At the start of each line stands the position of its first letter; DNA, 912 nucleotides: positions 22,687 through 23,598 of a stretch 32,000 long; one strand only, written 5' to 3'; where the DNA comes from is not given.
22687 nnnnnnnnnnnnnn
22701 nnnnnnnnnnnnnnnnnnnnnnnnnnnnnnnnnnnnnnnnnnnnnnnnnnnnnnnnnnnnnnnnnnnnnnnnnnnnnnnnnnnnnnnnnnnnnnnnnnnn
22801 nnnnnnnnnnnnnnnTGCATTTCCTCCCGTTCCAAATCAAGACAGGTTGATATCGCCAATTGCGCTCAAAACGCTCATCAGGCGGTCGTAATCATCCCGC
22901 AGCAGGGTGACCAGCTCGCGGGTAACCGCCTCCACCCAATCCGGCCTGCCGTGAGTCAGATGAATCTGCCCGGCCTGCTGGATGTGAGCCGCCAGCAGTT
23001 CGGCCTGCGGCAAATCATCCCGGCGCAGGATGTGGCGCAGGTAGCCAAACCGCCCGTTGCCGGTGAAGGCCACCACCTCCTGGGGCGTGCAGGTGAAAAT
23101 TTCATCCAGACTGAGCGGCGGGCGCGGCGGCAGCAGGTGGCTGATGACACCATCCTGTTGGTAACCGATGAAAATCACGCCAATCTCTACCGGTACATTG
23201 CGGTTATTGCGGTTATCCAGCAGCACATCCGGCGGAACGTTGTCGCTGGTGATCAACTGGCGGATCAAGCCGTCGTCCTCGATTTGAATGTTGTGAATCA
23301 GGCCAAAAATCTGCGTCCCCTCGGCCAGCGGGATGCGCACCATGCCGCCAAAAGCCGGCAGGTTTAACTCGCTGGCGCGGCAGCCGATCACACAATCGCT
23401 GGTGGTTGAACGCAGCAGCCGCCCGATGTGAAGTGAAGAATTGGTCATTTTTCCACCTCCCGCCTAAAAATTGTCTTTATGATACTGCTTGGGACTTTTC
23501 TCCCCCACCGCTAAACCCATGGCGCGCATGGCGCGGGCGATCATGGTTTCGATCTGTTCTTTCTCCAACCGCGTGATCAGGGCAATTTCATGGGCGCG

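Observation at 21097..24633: Three-gene operon NurA / barrel-only 203-aa protein / HerA: a nuclease-translocase module with an extra, unassigned component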

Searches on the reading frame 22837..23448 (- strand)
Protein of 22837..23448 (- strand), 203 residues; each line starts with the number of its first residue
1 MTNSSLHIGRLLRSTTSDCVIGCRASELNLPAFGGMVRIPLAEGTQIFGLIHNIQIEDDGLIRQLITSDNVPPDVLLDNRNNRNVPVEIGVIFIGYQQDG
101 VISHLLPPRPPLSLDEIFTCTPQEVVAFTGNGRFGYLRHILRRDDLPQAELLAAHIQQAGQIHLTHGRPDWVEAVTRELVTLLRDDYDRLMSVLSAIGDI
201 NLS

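Call 3: search_protein_families(library=pfam, proteins=[window:22837-23448:-], max_evalue=1)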
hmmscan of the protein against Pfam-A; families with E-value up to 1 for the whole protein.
window:22837-23448:- (203 aa): 0 families

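Call 4: search_protein_families(library=padloc, proteins=[window:22837-23448:-], max_evalue=1)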
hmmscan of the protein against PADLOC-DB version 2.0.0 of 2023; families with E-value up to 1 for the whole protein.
window:22837-23448:- (203 aa): 0 families

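Call 5: search_protein_families(library=ncbifam, proteins=[window:22837-23448:-], max_evalue=1)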
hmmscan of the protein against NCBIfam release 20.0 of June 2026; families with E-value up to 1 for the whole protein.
window:22837-23448:- (203 aa): 0 families

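Call 6: find_homologous_proteins(query=window:22837-23448:-, max_evalue=0.001)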
Query window:22837-23448:- (203 aa): 4971 proteins with E <= 0.001 among 5208 candidates; the best 120 are listed.
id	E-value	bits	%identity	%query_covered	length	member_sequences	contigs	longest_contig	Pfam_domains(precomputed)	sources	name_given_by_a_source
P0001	6.5e-131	452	100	100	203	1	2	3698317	-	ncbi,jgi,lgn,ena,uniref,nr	ncbi:hypothetical protein BECAL_00239 [Bellilinea caldifistulae]|uniref:hypothetical protein n=1 Tax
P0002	5.5e-126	436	96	100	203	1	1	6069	-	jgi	jgi:hypothetical protein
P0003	3.2e-116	404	90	100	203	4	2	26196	-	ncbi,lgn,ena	-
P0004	2.3e-115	401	88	99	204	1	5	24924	-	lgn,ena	-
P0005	9.0e-115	399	88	100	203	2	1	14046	-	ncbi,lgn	ncbi:MAG: hypothetical protein AB1457_17315 [Chloroflexota bacterium]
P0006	1.4e-114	399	88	99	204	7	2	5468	-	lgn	-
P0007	4.2e-114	397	86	100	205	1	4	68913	-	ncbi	-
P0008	3.0e-112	391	87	99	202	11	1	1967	-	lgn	-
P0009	1.4e-110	386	85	99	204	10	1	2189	-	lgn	-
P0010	1.4e-107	376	83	99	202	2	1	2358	-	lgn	-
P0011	2.0e-94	333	77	98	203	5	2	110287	-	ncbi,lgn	-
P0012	7.0e-87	308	67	99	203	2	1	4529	-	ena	-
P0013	8.4e-86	305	66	97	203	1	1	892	-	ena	-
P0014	1.7e-84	300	65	98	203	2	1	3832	-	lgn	-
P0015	5.2e-84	299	63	99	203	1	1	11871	-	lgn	-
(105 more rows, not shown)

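Call 11: find_encoding_contigs(protein=window:22837-23448:-, flank=10000, max_places=3)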
Protein window:22837-23448:- (203 aa): 6 contigs read that carry it; 3 places shown.
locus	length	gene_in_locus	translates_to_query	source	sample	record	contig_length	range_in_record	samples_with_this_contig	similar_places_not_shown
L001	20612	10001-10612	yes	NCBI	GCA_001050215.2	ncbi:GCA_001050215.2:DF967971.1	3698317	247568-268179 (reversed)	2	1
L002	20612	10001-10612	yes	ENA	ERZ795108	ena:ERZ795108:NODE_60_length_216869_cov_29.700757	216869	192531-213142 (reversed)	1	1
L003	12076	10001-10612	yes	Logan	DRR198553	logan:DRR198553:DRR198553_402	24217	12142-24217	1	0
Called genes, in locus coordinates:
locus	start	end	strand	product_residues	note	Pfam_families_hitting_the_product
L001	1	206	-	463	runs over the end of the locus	PF13537:GATase_7, PF00733:Asn_synthase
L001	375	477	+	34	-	-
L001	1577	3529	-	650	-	PF00496:SBP_bac_5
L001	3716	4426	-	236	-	-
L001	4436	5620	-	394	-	PF08241:Methyltransf_11 (faint), PF01555:N6_N4_Mtase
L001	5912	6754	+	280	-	PF02517:Rce1-like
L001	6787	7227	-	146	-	PF00583:Acetyltransf_1, PF13673:Acetyltransf_10, PF13508:Acetyltransf_7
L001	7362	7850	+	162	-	PF13302:Acetyltransf_3 (weak), PF00583:Acetyltransf_1, PF13673:Acetyltransf_10, PF13508:Acetyltransf_7, PF08445:FR47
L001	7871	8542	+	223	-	-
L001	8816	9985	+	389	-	PF09376:NurA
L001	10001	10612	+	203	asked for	-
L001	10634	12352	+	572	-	PF09378:HAS-barrel (weak), PF01935:DUF87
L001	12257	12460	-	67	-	-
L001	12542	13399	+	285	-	PF02517:Rce1-like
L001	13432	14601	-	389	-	PF04389:Peptidase_M28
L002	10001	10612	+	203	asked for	-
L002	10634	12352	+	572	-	PF09378:HAS-barrel (weak), PF01935:DUF87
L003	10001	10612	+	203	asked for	-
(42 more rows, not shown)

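Call 16: search_protein_representatives(alignment_id=A1)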
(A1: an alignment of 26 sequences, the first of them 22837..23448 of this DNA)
Query: 26 sequences, 202 profile positions. Proteins with E-value up to 0.001 (for the whole library): 574; up to 1e-10: 312; up to 1e-30: 96. The best 150 are listed.
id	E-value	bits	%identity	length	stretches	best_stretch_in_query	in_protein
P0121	4.4e-100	349.5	-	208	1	1-199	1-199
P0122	5.7e-81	287.1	-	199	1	1-198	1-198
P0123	2.1e-79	282.0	-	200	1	2-198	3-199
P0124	5.7e-78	277.3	-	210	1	3-200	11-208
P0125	3.9e-74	264.8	-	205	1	2-199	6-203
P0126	6.6e-70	251.0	-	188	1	2-142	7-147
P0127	9.0e-69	247.3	-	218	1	38-199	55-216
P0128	1.4e-66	240.1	-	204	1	6-197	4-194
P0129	5.5e-65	234.9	-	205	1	5-199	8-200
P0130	9.4e-64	230.9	-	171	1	34-199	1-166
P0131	1.6e-63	230.2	-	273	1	27-165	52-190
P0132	5.7e-63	228.3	-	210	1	6-198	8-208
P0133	5.7e-63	228.3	-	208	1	5-197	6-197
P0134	5.6e-62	225.1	-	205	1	4-198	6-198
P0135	1.2e-59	217.5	-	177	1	1-142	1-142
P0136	9.0e-59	214.6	-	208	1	4-200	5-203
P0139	1.1e-57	211.1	-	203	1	1-201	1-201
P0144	6.1e-55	202.1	-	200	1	1-198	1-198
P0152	7.2e-48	179.0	-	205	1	3-196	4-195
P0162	1.5e-44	168.2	-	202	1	3-193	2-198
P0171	5.0e-42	160.0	-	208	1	4-198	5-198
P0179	1.8e-40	154.9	-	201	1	5-195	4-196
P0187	7.1e-37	143.2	-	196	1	6-195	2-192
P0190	1.2e-35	139.1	-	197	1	5-195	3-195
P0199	2.1e-33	131.8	-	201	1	3-196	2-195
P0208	3.9e-32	127.7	-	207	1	2-196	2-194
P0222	9.8e-30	119.8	-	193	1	6-194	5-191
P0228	3.3e-29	118.1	-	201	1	5-190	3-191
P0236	5.8e-28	114.1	-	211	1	3-196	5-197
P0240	2.2e-27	112.1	-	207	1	5-196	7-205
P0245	1.1e-26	109.9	-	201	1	2-193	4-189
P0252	2.5e-26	108.7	-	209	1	2-198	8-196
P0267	9.7e-24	100.3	-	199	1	6-197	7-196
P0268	1.2e-23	100.0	-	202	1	2-192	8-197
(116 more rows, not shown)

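Call 18: predict_structure(alignment_id=A1)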
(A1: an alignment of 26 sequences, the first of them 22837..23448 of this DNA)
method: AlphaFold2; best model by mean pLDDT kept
length: 203 residues; sequences in the alignment: 26
mean_pLDDT: 85.1   pTM: 0.80
mean pLDDT of the five models: 85.1, 84.0, 82.8, 82.5, 81.5
residues with pLDDT >= 90: 119; 70-90: 46; 50-70: 35; < 50: 3
segments of 3 or more residues with pLDDT < 50: 1-3
pLDDT, mean of each block of 10 residues (from residue 1): 55 90 77 92 90 78 61 65 69 95 91 81 95 93 94 97 94 96 96 95 77
secondary structure, 60 per line:
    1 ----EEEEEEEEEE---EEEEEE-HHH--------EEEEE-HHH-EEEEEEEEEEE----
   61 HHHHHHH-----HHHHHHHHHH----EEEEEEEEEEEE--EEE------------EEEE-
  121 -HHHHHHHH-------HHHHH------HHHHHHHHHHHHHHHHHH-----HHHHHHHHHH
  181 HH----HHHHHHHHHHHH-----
elements in order: E5-14 E18-23 E36-40 E46-56 H61-67 H73-82 E87-98 E101-103 E116-119 H122-129 H137-141 H148-165 H171-182 H187-198

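Call 22: fold_search(model_id=the predicted structure, library=pdb)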
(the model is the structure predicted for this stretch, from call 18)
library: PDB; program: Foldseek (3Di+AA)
matches with E <= 10: 595; with E <= 0.001: 42
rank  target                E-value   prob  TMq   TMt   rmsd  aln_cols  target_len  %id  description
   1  8wof_D                2.6e-05  1.00  0.41  0.17   7.2       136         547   18  Cryo-EM structure of SIR2/HerA complex (released 2024-09-11)
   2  8woc_D                2.6e-05  1.00  0.41  0.16   7.2       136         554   18  Cryo-EM structure of SIR2/HerA complex (released 2024-09-11)
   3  8zir_P                2.8e-05  1.00  0.43  0.17   3.6       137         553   13  DUF4297-HerA complex (released 2025-03-12)
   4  8zit_M                3.1e-05  1.00  0.43  0.16   2.6       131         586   14  DUF4297-HerA complex with DNA and ATPgamaS (released 2025-03-12)
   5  8ziq_N                3.9e-05  1.00  0.42  0.16   3.9       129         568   15  HerA-DUF4297 complex with DNA (released 2025-03-12)
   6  8zit_O                5.0e-05  1.00  0.43  0.16   2.6       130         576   13  DUF4297-HerA complex with DNA and ATPgamaS (released 2025-03-12)
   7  8wod_O                5.3e-05  1.00  0.41  0.16   6.9       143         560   15  Cryo-EM structure of SIR2/HerA complex (released 2024-09-11)
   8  8wod_D                5.9e-05  1.00  0.40  0.18   7.0       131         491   16  Cryo-EM structure of SIR2/HerA complex (released 2024-09-11)
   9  8ziq_O                7.0e-05  1.00  0.44  0.17   3.9       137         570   14  HerA-DUF4297 complex with DNA (released 2025-03-12)
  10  8ziq_M                7.4e-05  1.00  0.43  0.16   4.0       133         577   14  HerA-DUF4297 complex with DNA (released 2025-03-12)
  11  8wld_D                7.4e-05  1.00  0.41  0.14   7.2       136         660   18  Cryo-EM structure of SIR2/HerA antiphage complex (released 2024-09-11)
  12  8zit_Q                8.3e-05  1.00  0.43  0.16   3.1       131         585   14  DUF4297-HerA complex with DNA and ATPgamaS (released 2025-03-12)
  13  8zir_Q                8.8e-05  1.00  0.43  0.17   2.6       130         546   13  DUF4297-HerA complex (released 2025-03-12)
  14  8zir_M                9.4e-05  1.00  0.43  0.17   2.8       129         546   12  DUF4297-HerA complex (released 2025-03-12)
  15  9c1m_M                1.1e-04  1.00  0.44  0.16   3.1       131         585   11  HerA-DUF assembly 1 (released 2025-06-04)
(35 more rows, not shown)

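Call 23: find_related_loci(query=A3, collection=genome_contigs, flank=6000)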
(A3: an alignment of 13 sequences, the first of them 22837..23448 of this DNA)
Query A3 (203 aa) in genome_contigs; peptide patterns used: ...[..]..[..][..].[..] (x = any residue, [..] = any of these).
600 stretches matched a pattern (row limit reached: there are more); 572 encode a relative of the query (tblastn E <= 1e-3); the best 80 are kept; 80 distinct loci.
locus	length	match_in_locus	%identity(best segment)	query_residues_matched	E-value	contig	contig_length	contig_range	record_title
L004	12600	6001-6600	88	4-203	8e-109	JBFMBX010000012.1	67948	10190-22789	MAG: Chloroflexota bacterium isolate MAG175 MAG175_12, whole genome shotgun sequence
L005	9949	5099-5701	85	2-202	5e-106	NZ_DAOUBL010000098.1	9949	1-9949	MAG: Bellilinea sp. isolate H69_726 k75_74144, whole genome shotgun sequence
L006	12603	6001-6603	77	2-202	2e-84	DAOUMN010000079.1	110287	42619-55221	MAG TPA_asm: Bellilinea sp. isolate W58_124 k99_181212, whole genome shotgun sequence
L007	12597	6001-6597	65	4-202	1e-78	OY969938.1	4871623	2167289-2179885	MAG: uncultured Chloroflexia bacterium isolate MFD02416.bin.c.1 genome assembly, chromosome: 1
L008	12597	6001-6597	64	4-202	3e-77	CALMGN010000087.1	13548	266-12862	MAG TPA_asm: uncultured Anaerolineaceae bacterium isolate SRR6284162_bin.61_CONCOCT_v1.1_MAG genome assembly, contig: ER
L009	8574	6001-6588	65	4-199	8e-77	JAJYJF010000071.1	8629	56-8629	MAG: Chloroflexi bacterium isolate DBS2-1.bin152 NODE_16169_length_8629_cov_4.072689, whole genome shotgun sequence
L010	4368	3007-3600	63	4-201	7e-77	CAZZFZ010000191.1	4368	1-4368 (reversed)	MAG TPA_asm: uncultured Anaerolineales bacterium isolate binchicken_co172_187 genome assembly, contig: NODE_20928_length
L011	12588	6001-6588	59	5-200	1e-76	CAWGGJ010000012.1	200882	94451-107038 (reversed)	MAG: uncultured Chloroflexia bacterium isolate MFD02979.bin.1.144 genome assembly, contig: contig_77130, whole genome sh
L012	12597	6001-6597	62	4-202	1e-76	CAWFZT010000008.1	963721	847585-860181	MAG: uncultured Chloroflexia bacterium isolate MFD04408.bin.2.73 genome assembly, contig: contig_45732, whole genome sho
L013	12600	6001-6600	62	3-202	2e-76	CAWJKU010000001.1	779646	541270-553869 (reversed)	MAG: uncultured Chloroflexia bacterium isolate MFD05942.bin.2.42 genome assembly, contig: contig_2523, whole genome shot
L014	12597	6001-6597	56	4-202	2e-76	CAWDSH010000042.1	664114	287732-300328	MAG: uncultured Chloroflexia bacterium isolate MFD00709.bin.1.57 genome assembly, contig: contig_6902, whole genome shot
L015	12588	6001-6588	58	4-200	8e-76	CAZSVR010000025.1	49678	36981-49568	MAG TPA_asm: uncultured Anaerolineaceae bacterium isolate SRP119689_co1_253 genome assembly, contig: NODE_770_length_496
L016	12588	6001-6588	57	4-199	4e-76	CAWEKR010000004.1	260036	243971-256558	MAG: uncultured Chloroflexia bacterium isolate MFD05942.bin.3.255 genome assembly, contig: contig_20104, whole genome sh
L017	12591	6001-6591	55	3-199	1e-75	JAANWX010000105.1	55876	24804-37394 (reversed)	MAG: Chloroflexota bacterium isolate SuakinDeep_MAG43_1 MAG431_105, whole genome shotgun sequence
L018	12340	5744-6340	62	4-202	1e-75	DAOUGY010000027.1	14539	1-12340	MAG TPA_asm: Anaerolineaceae bacterium isolate R830_265 k129_562209, whole genome shotgun sequence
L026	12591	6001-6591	60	4-200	1e-73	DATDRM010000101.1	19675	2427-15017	MAG TPA_asm: Anaerolineales bacterium isolate SMAG_U7977 k141_2407985, whole genome shotgun sequence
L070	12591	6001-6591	60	4-200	6e-68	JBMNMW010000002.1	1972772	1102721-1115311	MAG: Brevefilum sp. isolate SBF912LR0HQ0001 contig_44653, whole genome shotgun sequence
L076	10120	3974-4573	50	1-201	3e-67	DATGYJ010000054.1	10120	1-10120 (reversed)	MAG TPA_asm: Anaerolineales bacterium isolate SMAG_U10632 k141_189035, whole genome shotgun sequence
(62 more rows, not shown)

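Call 25: list_cluster_members(proteins=[P0152, P0162, P0179, P0187, P0190, P0199, P0222, P0240, P0245, P0268])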
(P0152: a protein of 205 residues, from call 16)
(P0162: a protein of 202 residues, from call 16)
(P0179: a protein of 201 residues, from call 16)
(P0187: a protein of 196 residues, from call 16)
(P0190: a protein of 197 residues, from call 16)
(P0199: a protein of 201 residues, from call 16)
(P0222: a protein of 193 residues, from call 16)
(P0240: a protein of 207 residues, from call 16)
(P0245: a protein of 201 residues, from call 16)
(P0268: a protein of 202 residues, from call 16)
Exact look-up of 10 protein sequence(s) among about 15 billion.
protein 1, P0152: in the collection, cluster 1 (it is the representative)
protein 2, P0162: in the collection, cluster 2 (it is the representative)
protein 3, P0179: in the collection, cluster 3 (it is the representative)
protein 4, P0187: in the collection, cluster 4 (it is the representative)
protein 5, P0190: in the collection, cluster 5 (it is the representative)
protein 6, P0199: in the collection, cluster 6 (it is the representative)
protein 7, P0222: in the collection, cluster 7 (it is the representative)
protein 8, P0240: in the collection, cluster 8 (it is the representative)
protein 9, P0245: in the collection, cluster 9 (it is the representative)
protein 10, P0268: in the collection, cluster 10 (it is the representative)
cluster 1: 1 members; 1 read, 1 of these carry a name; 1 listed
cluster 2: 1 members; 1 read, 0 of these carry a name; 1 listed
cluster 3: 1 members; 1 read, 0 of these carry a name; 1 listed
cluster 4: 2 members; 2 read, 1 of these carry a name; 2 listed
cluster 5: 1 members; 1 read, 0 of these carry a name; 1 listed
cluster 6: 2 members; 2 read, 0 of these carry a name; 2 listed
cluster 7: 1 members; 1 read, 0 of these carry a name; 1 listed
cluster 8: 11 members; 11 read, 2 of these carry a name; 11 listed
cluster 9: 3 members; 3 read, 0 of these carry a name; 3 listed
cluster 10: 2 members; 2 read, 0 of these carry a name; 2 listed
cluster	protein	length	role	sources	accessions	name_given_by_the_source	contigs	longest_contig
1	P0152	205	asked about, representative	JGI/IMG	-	hypothetical protein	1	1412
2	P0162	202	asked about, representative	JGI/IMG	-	-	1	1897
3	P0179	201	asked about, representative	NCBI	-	-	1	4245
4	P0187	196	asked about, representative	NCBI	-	-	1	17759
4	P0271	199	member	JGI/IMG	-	hypothetical protein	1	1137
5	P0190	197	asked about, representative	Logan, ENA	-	-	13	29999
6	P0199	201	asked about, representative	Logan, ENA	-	-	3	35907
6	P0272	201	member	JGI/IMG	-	-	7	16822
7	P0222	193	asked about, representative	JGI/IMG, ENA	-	-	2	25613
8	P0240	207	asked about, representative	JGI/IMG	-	-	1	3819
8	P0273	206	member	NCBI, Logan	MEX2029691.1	MAG: hypothetical protein WD906_01790 [Anaerolineales bacterium]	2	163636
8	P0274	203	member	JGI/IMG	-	hypothetical protein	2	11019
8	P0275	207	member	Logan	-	-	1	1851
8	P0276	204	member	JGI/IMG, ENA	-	-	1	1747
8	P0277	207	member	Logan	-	-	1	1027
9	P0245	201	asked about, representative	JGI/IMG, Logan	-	-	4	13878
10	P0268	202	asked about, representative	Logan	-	-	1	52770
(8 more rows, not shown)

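Call 27: find_homologous_proteins(query=A4, max_evalue=0.001)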
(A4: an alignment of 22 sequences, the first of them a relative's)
Query A4 (22 sequences) (205 aa, profile of the alignment): 1140 proteins with E <= 0.001 among 8000 candidates; the best 120 are listed.
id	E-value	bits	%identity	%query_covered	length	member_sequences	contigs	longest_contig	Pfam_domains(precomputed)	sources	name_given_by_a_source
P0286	8.9e-79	282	49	94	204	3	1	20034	-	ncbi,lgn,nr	ncbi:MAG: hypothetical protein HY023_08900 [Chloroflexi bacterium]|nr:hypothetical protein [Chlorofl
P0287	2.4e-78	280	76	98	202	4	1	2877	-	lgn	-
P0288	2.7e-78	280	75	98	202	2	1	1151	-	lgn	-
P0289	3.2e-78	280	59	95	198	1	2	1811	-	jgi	jgi:hypothetical protein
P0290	4.7e-78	279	50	94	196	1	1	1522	-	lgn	-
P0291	1.0e-77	278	65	96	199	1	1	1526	-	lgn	-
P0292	1.2e-77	278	50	94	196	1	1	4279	-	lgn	-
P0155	1.2e-77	278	61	96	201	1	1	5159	-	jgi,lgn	jgi:hypothetical protein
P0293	1.8e-77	278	74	98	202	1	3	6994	-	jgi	jgi:hypothetical protein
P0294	2.1e-77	277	51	94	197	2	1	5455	-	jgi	jgi:hypothetical protein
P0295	2.5e-77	277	58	95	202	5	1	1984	-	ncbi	-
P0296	2.5e-77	277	51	92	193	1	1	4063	-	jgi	jgi:hypothetical protein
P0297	3.3e-77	277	59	95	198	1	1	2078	-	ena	-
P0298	3.7e-77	277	50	95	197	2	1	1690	-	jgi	jgi:hypothetical protein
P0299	3.7e-77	277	61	95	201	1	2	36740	-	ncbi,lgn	-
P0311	1.8e-76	274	57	97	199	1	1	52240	-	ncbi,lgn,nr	ncbi:MAG: hypothetical protein JW953_03785 [Anaerolineae bacterium]|nr:hypothetical protein [Anaerol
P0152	1.8e-75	271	100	100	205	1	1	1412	-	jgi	jgi:hypothetical protein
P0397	7.6e-75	269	54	95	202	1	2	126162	-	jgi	jgi:hypothetical protein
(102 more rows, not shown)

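Call 28: find_encoding_contigs(protein=P0286, flank=6000, max_places=1)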
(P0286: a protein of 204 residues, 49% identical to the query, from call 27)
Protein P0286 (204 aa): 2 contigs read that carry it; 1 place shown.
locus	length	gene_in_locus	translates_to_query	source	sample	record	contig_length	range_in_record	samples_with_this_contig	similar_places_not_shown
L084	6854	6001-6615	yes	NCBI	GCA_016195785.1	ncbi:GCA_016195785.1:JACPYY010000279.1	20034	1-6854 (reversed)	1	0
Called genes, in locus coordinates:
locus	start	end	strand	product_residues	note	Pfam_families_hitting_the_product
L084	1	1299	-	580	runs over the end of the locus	PF01590:GAF, PF13185:GAF_2, PF13492:GAF_3 (weak), PF07730:HisKA_3, PF02518:HATPase_c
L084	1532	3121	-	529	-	PF00117:GATase, PF07722:Peptidase_C26 (weak), PF02540:NAD_synthase (faint), PF00958:GMP_synt_C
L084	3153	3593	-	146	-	PF01934:HepT-like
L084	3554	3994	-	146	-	PF01909:NTP_transf_2, PF18765:Polbeta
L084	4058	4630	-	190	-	PF00156:Pribosyltran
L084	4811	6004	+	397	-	PF09376:NurA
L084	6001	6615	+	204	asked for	-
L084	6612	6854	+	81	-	PF01909:NTP_transf_2, PF18765:Polbeta (weak)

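Call 29: find_encoding_contigs(protein=P0311, flank=6000, max_places=1)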
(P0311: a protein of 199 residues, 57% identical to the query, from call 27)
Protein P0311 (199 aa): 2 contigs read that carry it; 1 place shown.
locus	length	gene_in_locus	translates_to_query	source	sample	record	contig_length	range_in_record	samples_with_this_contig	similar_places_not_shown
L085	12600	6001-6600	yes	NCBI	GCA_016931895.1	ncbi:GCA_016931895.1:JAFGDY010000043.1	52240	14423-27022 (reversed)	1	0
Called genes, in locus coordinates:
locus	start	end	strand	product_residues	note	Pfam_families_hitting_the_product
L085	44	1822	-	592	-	-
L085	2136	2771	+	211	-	PF01590:GAF, PF13185:GAF_2, PF13492:GAF_3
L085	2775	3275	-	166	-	PF00149:Metallophos, PF12850:Metallophos_2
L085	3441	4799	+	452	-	PF00149:Metallophos (faint), PF12850:Metallophos_2 (faint)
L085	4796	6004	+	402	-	PF09376:NurA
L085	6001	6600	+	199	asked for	-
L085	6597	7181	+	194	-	-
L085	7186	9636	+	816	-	PF00989:PAS, PF08448:PAS_4, PF13426:PAS_9, PF13185:GAF_2, PF00989:PAS, PF08448:PAS_4, PF13426:PAS_9, PF01590:GAF, +9 more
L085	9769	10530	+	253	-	-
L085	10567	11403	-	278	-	PF05552:MS_channel_1st_1, PF21088:MS_channel_1st, PF00924:MS_channel_2nd, PF21082:MS_channel_3rd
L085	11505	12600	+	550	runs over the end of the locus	PF09378:HAS-barrel (weak), PF01935:DUF87, PF13401:AAA_22 (faint)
